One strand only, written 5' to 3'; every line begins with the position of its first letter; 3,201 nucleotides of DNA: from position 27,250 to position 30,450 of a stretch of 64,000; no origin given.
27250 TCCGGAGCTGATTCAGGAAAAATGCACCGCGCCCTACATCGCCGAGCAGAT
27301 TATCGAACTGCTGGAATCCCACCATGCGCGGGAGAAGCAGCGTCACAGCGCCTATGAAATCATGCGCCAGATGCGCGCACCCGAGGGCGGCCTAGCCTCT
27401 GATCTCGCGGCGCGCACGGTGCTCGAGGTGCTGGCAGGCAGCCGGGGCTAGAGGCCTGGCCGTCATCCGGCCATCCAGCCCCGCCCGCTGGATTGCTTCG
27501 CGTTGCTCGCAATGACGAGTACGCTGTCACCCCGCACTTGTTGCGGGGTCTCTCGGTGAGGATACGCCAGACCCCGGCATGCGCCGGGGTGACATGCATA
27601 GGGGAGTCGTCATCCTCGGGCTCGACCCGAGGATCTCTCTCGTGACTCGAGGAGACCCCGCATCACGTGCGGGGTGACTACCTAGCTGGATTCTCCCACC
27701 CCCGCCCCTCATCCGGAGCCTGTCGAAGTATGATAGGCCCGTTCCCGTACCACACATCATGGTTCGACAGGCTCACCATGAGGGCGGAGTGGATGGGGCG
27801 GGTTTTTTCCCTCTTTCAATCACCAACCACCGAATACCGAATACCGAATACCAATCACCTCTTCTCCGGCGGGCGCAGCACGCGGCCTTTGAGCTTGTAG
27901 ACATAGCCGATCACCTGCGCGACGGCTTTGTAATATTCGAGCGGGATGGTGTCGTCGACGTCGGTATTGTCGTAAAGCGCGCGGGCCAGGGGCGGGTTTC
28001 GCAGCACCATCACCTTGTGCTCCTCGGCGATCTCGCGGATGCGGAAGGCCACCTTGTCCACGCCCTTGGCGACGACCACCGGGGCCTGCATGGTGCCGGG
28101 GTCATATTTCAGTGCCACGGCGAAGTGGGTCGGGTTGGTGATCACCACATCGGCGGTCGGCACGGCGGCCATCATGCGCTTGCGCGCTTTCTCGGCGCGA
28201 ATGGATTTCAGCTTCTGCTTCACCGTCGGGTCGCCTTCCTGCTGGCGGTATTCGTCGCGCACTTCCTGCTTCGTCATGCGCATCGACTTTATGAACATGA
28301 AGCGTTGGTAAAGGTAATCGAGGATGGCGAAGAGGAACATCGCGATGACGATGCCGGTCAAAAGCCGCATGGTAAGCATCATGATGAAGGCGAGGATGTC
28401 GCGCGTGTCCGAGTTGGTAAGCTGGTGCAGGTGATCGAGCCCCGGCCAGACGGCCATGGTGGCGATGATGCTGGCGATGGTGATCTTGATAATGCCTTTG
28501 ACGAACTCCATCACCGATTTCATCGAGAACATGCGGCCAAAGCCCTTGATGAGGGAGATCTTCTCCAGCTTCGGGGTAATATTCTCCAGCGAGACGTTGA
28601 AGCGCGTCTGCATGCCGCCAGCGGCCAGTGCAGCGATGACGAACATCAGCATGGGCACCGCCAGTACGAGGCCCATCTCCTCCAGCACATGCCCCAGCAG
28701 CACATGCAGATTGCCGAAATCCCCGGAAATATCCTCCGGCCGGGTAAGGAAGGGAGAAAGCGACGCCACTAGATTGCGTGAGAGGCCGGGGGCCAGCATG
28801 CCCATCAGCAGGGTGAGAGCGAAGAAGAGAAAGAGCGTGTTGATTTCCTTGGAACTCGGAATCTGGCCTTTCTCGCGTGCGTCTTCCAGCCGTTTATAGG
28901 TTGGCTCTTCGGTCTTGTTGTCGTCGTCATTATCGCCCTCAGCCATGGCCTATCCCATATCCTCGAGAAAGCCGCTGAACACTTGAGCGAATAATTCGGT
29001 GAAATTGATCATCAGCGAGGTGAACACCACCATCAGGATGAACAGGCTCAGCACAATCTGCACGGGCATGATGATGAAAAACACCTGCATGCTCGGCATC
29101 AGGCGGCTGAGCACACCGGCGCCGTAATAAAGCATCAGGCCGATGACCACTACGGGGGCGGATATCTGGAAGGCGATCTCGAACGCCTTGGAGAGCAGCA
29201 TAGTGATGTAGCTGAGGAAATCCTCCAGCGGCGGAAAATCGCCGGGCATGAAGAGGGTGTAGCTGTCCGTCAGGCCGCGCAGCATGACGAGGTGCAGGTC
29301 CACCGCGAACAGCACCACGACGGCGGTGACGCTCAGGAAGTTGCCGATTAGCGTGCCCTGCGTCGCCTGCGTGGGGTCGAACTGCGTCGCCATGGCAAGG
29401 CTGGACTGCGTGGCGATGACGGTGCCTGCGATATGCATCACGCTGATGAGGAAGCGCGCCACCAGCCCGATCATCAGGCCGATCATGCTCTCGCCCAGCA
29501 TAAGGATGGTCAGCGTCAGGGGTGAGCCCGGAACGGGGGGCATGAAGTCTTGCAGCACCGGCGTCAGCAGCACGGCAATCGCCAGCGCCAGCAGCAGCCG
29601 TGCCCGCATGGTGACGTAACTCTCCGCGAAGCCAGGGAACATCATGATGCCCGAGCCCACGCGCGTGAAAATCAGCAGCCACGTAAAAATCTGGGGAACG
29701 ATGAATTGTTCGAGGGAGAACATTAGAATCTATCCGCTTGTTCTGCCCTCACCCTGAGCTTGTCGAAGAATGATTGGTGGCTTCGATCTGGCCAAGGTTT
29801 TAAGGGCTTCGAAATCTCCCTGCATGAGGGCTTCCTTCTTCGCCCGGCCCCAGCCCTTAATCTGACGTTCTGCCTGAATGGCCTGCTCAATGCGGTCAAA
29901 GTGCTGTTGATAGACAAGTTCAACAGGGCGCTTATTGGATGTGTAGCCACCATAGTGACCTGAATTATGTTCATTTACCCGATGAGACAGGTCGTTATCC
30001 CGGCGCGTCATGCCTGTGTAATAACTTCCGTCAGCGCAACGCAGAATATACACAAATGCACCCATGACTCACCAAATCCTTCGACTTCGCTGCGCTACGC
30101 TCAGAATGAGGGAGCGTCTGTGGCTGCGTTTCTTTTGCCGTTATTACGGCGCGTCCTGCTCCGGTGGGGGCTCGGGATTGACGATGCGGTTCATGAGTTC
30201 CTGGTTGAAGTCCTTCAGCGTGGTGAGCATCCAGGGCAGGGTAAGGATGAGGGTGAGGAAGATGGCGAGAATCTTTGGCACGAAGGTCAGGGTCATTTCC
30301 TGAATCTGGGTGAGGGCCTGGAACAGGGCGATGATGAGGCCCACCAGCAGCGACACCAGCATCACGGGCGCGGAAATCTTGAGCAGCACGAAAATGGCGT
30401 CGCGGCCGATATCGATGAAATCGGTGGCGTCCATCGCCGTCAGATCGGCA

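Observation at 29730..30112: GIY-YIG nuclease gene flanked by inverted repeat motifs, inserted between fliR and fliQ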

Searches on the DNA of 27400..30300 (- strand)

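Call 60: search_rna_families(source=window, start=27400, end=30300, threshold=evalue, max_evalue=1)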
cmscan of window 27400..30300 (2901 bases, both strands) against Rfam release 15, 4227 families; matches with E-value up to 1: 1.
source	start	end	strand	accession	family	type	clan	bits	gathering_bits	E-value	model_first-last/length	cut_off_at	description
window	27701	27816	+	RF02901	AaHKsRNA41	Gene; sRNA;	-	31.3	97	0.00011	1-187/187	no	Aggregatibacter sRNA 41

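Call 61: search_rna_families(sources=[L015, L050, L068, L085, L006, L042], threshold=evalue, max_evalue=0.1)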
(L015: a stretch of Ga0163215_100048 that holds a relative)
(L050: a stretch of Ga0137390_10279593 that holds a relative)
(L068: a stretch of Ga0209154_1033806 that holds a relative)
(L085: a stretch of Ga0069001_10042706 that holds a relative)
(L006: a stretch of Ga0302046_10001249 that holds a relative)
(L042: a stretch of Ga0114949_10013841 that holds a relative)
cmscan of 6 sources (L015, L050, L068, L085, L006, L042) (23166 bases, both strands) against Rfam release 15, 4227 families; matches with E-value up to 0.1: 6.
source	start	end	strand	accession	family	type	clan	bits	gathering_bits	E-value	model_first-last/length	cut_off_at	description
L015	3299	3393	-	RF04104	MIR918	Gene; miRNA;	-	34.9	268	0.0075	1-265/265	no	MIR918 microRNA precursor family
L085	653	741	-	RF03739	mir-4529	Gene; miRNA;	-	32.6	88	0.0089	1-83/83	no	mir-4529 microRNA precursor family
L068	530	631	+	RF03679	MIR2084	Gene; miRNA;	-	30.3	100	0.006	1-107/107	no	MIR2084 microRNA precursor family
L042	2811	2884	-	RF03992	mir-6302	Gene; miRNA;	-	28.3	90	0.026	1-79/79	no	mir-6302 microRNA precursor family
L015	3306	3380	+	RF00964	mir-938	Gene; miRNA;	-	28.1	84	0.058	1-81/81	no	mir-938 microRNA precursor family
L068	530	631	-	RF03679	MIR2084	Gene; miRNA;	-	27.3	100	0.047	1-107/107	no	MIR2084 microRNA precursor family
